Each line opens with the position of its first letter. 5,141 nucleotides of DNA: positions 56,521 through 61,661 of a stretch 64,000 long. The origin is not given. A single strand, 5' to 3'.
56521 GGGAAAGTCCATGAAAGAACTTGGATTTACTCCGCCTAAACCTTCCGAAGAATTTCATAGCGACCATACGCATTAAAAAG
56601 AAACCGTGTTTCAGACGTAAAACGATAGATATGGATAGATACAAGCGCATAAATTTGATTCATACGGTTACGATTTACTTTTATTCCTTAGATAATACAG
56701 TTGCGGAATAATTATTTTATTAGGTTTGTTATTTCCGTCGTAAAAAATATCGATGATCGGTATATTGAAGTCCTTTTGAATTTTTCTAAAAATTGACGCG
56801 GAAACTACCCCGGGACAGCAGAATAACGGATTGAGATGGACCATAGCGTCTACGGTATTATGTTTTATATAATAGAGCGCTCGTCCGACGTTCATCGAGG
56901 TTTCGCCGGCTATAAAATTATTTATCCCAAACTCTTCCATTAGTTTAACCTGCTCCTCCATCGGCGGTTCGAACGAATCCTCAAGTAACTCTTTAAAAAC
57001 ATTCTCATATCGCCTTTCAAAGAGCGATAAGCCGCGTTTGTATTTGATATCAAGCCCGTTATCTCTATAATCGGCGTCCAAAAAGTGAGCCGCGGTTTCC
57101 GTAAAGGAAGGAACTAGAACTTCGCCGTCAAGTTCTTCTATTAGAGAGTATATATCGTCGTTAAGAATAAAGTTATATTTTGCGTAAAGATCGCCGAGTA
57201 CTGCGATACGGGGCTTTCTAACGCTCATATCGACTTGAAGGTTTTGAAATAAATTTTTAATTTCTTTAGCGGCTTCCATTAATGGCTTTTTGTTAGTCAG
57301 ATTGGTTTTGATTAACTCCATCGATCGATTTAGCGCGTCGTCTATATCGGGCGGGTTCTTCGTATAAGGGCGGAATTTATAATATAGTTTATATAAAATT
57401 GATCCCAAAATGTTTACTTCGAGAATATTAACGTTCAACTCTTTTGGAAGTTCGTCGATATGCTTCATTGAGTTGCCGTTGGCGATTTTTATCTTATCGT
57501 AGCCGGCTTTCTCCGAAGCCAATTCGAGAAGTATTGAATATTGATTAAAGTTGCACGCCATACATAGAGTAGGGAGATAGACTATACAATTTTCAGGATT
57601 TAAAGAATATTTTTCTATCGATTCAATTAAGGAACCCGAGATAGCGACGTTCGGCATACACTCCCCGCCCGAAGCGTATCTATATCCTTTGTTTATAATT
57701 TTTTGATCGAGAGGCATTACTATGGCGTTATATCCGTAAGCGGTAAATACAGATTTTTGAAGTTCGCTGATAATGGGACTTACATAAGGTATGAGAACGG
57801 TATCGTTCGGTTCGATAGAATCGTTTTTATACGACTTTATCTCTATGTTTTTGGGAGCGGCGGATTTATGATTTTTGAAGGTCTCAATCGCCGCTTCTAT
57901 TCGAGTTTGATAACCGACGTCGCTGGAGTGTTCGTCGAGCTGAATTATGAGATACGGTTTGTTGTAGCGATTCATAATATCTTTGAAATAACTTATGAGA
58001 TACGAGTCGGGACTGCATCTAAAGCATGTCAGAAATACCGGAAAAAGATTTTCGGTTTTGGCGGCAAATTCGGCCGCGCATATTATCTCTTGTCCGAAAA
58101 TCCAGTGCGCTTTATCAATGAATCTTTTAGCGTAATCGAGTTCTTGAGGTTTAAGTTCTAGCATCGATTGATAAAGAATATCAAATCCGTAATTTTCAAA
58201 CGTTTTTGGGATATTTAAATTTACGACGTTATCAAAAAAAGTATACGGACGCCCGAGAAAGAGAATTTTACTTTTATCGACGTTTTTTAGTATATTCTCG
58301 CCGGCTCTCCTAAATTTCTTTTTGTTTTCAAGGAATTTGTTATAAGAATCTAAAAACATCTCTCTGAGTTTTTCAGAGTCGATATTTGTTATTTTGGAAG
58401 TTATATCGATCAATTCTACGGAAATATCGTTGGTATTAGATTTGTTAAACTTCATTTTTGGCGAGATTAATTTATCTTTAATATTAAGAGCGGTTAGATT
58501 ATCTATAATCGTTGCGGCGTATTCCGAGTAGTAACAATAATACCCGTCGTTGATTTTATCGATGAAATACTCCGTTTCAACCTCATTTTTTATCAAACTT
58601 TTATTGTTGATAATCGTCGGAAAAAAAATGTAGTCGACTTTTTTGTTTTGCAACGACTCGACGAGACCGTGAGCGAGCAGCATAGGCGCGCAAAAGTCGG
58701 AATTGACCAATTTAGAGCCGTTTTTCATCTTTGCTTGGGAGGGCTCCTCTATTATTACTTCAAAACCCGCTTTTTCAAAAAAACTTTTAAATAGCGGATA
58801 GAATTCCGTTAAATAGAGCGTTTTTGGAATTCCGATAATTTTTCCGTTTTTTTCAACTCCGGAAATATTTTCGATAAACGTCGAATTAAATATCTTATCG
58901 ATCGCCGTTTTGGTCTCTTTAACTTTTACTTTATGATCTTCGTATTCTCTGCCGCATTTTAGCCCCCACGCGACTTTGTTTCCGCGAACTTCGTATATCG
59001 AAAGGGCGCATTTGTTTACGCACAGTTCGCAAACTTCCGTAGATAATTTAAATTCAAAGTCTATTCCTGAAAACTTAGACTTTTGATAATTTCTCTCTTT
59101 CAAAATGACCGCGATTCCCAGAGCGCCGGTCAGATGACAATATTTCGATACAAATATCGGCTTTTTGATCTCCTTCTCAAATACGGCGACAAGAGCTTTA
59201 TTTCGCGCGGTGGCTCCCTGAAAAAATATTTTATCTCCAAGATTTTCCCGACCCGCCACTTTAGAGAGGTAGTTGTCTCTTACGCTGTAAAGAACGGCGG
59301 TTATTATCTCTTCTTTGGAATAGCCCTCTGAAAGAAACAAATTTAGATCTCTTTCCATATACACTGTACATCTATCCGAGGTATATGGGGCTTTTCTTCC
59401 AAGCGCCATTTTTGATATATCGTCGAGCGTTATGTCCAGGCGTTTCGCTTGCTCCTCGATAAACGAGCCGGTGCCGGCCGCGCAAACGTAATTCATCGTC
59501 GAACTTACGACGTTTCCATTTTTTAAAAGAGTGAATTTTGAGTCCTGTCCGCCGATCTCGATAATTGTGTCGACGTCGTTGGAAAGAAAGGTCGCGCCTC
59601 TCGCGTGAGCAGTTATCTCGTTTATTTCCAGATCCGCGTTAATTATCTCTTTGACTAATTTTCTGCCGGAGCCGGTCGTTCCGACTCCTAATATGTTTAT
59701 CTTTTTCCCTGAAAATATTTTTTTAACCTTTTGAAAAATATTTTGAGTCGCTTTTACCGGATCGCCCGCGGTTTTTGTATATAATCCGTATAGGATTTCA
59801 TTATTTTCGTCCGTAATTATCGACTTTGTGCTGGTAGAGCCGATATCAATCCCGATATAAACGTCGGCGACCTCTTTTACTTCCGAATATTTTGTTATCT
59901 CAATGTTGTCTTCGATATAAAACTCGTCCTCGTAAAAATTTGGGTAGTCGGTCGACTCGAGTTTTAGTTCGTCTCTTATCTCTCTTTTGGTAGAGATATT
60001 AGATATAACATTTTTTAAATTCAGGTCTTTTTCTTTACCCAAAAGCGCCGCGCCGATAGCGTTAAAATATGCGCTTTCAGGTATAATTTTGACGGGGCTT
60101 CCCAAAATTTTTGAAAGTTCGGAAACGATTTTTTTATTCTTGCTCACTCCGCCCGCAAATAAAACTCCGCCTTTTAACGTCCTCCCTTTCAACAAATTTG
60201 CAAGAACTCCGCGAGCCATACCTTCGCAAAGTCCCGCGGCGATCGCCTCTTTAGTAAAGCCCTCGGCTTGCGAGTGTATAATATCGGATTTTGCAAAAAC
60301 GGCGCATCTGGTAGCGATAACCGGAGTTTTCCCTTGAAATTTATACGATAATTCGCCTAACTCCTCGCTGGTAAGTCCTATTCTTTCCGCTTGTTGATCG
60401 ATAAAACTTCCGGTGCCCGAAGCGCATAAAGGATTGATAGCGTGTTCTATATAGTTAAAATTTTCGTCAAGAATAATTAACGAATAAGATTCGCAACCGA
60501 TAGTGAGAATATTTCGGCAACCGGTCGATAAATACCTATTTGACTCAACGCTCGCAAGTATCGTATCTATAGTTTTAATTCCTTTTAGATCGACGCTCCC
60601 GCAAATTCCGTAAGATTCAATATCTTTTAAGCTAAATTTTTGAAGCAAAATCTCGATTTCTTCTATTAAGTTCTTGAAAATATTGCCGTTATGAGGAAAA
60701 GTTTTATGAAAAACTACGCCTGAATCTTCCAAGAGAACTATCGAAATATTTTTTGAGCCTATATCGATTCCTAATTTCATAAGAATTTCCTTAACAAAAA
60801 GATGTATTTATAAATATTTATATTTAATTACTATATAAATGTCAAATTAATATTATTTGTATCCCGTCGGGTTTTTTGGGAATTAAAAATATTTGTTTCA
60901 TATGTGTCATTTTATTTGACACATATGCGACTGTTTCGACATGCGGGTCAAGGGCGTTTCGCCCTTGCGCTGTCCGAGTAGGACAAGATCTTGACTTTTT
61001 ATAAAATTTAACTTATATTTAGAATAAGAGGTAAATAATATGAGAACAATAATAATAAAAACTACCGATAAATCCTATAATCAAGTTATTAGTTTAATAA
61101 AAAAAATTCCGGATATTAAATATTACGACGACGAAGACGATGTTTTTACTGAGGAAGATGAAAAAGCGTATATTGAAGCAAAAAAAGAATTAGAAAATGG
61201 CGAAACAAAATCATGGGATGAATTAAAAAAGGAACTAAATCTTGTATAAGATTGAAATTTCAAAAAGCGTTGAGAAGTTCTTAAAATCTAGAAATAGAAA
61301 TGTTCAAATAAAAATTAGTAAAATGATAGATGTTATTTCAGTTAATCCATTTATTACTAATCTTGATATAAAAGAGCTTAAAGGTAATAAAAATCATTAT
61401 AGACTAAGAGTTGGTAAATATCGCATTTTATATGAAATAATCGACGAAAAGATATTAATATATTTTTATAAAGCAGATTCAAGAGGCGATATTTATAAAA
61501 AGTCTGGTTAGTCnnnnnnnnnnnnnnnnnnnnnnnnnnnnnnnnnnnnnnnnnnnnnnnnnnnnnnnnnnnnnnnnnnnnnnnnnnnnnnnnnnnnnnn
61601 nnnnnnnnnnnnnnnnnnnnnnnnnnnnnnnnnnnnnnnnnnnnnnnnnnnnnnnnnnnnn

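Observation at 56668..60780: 1370-aa activase-activase-dehydratase fusion protein with the domain architecture of the anaerobic plasmalogen synthase (PlsA/PlsR family)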

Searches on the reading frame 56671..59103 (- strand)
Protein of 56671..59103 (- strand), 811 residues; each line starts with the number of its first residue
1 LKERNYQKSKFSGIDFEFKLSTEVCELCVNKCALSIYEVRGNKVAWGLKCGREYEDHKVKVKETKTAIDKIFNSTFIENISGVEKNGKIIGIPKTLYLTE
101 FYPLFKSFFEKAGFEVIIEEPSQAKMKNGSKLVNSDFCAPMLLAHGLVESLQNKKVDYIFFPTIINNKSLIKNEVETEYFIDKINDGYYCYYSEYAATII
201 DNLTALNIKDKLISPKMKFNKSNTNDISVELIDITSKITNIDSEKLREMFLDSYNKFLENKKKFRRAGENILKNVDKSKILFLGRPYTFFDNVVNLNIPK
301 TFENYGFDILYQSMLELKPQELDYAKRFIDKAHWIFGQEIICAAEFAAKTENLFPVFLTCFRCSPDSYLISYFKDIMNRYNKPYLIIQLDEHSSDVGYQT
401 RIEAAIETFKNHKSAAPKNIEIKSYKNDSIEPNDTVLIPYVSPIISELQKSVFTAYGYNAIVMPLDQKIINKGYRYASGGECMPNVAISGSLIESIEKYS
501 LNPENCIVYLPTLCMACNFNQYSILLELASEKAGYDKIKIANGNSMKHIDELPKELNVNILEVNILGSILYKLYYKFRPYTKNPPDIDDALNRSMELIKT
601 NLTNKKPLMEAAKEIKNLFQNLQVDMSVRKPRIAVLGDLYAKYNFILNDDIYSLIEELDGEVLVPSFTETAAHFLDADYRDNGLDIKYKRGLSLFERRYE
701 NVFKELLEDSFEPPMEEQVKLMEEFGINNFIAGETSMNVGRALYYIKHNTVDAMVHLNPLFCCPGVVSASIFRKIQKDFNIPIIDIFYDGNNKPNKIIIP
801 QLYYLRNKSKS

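Call 85: predict_structure(alignment_id=A3)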
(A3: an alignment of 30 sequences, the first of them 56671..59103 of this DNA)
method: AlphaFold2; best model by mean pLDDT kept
length: 811 residues; sequences in the alignment: 30
mean_pLDDT: 85.4   pTM: 0.85
mean pLDDT of the five models: 85.4, 84.6, 83.4, 83.0, 81.2
residues with pLDDT >= 90: 410; 70-90: 296; 50-70: 76; < 50: 29
segments of 3 or more residues with pLDDT < 50: 1-3, 48-61, 392-396
pLDDT, mean of each block of 10 residues (from residue 1): 50 59 58 65 54 43 71 83 80 93 95 94 89 83 94 96 91 70 85 90 86 92 84 93 95 94 94 92 91 85 91 91 86 89 94 92 77 90 88 57 87 68 68 94 95 96 92 85 87 95 94 77 87 90 83 91 96 93 89 97 95 96 88 92 84 86 91 91 90 92 89 91 90 92 95 90 88 93 82 61 71 54
secondary structure, 60 per line:
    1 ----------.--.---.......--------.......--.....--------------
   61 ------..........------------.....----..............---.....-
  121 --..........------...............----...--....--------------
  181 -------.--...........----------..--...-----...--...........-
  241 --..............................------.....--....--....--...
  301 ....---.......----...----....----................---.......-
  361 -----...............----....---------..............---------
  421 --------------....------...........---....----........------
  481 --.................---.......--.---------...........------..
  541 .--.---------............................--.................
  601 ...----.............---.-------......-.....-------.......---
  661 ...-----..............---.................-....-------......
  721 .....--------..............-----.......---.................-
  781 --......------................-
elements in order (helices of 4 or more, strands of 3 or more residues): E18-24 E33-39 E42-46 H67-76 E89-93 H98-111 E115-119 H123-132 H139-153 E158-160 E163-166 H191-201 E216-218 H229-239 H243-272 E279-283 H286-289 H292-295 H298-304 E308-311 H326-329 H335-349 E353-359 H366-380 E385-388 H398-411 E435-438 H445-455 E459-462 H467-474 H483-499 E506-509 H522-532 E539-541 H554-580 H584-603 H608-620 E632-637 H639-643 H651-657 E661-663 H669-682 H686-702 H704-707 H715-725 H734-747 E753-759 H763-779 E783-788 H795-810

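Call 87: fold_search(model_id=the predicted structure, library=pdb)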
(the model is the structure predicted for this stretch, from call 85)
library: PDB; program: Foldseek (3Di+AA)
matches with E <= 10: 752; with E <= 0.001: 13
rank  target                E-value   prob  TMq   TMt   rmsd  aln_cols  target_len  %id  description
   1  3o3m_B                2.3e-07  1.00  0.25  0.48   9.1       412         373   14  (R)-2-Hydroxyisocaproyl-CoA Dehydratase (released 2011-03-16)
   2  3o3m_D                5.5e-07  1.00  0.25  0.47   9.1       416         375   14  (R)-2-Hydroxyisocaproyl-CoA Dehydratase (released 2011-03-16)
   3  3o3n_B                1.1e-06  1.00  0.26  0.49   8.6       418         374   14  (R)-2-hydroxyisocaproyl-CoA dehydratase in complex with its substrate (R)-2-hydroxyisocaproyl-CoA (released 2011-03-16)
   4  6eno                  1.3e-06  1.00  0.27  0.47   8.6       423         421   14  Double cubane cluster oxidoreductase (released 2018-03-14)
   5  7yyl_A                2.3e-06  1.00  0.27  0.47   8.2       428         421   15  nucleotide-free DCCP:DCCP-R complex (released 2022-12-28)
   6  7yzm_A                2.4e-06  1.00  0.25  0.44  10.9       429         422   14  MgADPNP-bound DCCP:DCCP-R complex (released 2022-12-28)
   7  7yyl_B                3.8e-06  1.00  0.27  0.47   8.4       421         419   14  nucleotide-free DCCP:DCCP-R complex (released 2022-12-28)
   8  8s02_B                4.7e-06  1.00  0.26  0.49   8.8       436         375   10  BzdNO-benzoyl-CoA complex (released 2025-03-05)
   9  7yyl_D                9.2e-06  1.00  0.27  0.46   9.2       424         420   15  nucleotide-free DCCP:DCCP-R complex (released 2022-12-28)
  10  9g87_B                1.1e-05  1.00  0.25  0.46   9.2       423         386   12  3-methylbenzoyl-CoA reductase from Thauera chlorobenzoica (subunits MbdON ) (released 2026-02-04)
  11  9gai_B                4.6e-05  1.00  0.26  0.48   8.9       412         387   13  3-methylbenzoyl-CoA reductase from Thauera chlorobenzoica (MbdONPQ) (released 2026-02-18)
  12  8s02_A                5.5e-04  1.00  0.25  0.41  10.1       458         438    9  BzdNO-benzoyl-CoA complex (released 2025-03-05)
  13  8s2r_C                7.0e-04  1.00  0.24  0.40  10.0       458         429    9  BzdNO in partially coenzyme A - free state (released 2025-03-05)
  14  8s02_C                3.5e-03  0.99  0.24  0.38  10.7       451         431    8  BzdNO-benzoyl-CoA complex (released 2025-03-05)
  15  9g87_A                5.1e-03  0.99  0.23  0.37  11.4       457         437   11  3-methylbenzoyl-CoA reductase from Thauera chlorobenzoica (subunits MbdON ) (released 2026-02-04)
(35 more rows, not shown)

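Call 101: search_protein_representatives(protein=window:56671-59103:-)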
Query: 811 residues. Proteins with E-value up to 0.001 (for the whole library): 2579; up to 1e-10: 1379; up to 1e-30: 456. The best 150 are listed.
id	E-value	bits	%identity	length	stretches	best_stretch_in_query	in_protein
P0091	1.2e-288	976.1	54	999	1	2-807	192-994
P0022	5.0e-269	911.1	49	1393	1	2-807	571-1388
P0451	8.4e-255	864.1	62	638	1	182-808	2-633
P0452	1.2e-202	691.6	44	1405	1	19-808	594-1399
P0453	4.5e-195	666.6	41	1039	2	90-808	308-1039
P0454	1.9e-177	608.3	41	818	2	426-810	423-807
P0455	1.8e-171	588.5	36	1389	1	12-808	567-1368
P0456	4.8e-169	580.5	37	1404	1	4-810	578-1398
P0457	1.6e-164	565.5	40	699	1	122-809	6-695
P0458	9.7e-154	529.9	37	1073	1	5-741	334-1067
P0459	3.1e-151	521.6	36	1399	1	1-808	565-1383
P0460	2.0e-141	489.1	40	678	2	209-625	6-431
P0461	1.1e-140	486.7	34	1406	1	3-808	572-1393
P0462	6.7e-138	477.5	38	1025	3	267-763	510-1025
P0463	1.3e-134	466.6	49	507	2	594-807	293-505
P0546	2.8e-74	267.1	26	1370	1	2-807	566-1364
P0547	3.9e-74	266.6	28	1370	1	10-792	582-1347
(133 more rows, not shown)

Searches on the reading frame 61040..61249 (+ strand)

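Call 98: search_protein_families(library=pfam, proteins=[window:61040-61249:+], max_evalue=1)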
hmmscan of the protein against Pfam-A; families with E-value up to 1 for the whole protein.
window:61040-61249:+ (69 aa): 1 family
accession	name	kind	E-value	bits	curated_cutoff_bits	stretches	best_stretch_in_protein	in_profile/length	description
PF23817.1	DUF7188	-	0.069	13.4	27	1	4-65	40-98/187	Family of unknown function (DUF7188)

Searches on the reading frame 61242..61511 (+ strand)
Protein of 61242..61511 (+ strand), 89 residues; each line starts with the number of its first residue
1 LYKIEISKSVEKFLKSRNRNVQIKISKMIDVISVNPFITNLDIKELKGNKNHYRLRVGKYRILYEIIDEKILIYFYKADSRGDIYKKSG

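Call 98: search_protein_families(library=pfam, proteins=[window:61242-61511:+], max_evalue=1)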
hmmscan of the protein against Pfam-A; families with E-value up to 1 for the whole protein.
window:61242-61511:+ (89 aa): 4 families
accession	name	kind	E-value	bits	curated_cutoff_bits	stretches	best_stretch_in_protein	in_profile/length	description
PF05016.21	ParE_toxin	-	2.4e-05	25.2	23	1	8-73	5-79/89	ParE toxin of type II toxin-antitoxin system, parDE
PF15781.12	ParE-like_toxin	-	0.0098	16.3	28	1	6-87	3-85/87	ParE-like toxin of type II bacterial toxin-antitoxin system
PF16349.10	DUF4978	-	0.037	14.1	29.3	1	9-66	31-86/172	Domain of unknown function (DUF4978)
PF06769.20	YoeB_toxin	-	0.076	13.5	27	1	13-74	11-74/80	YoeB-like toxin of bacterial type II toxin-antitoxin system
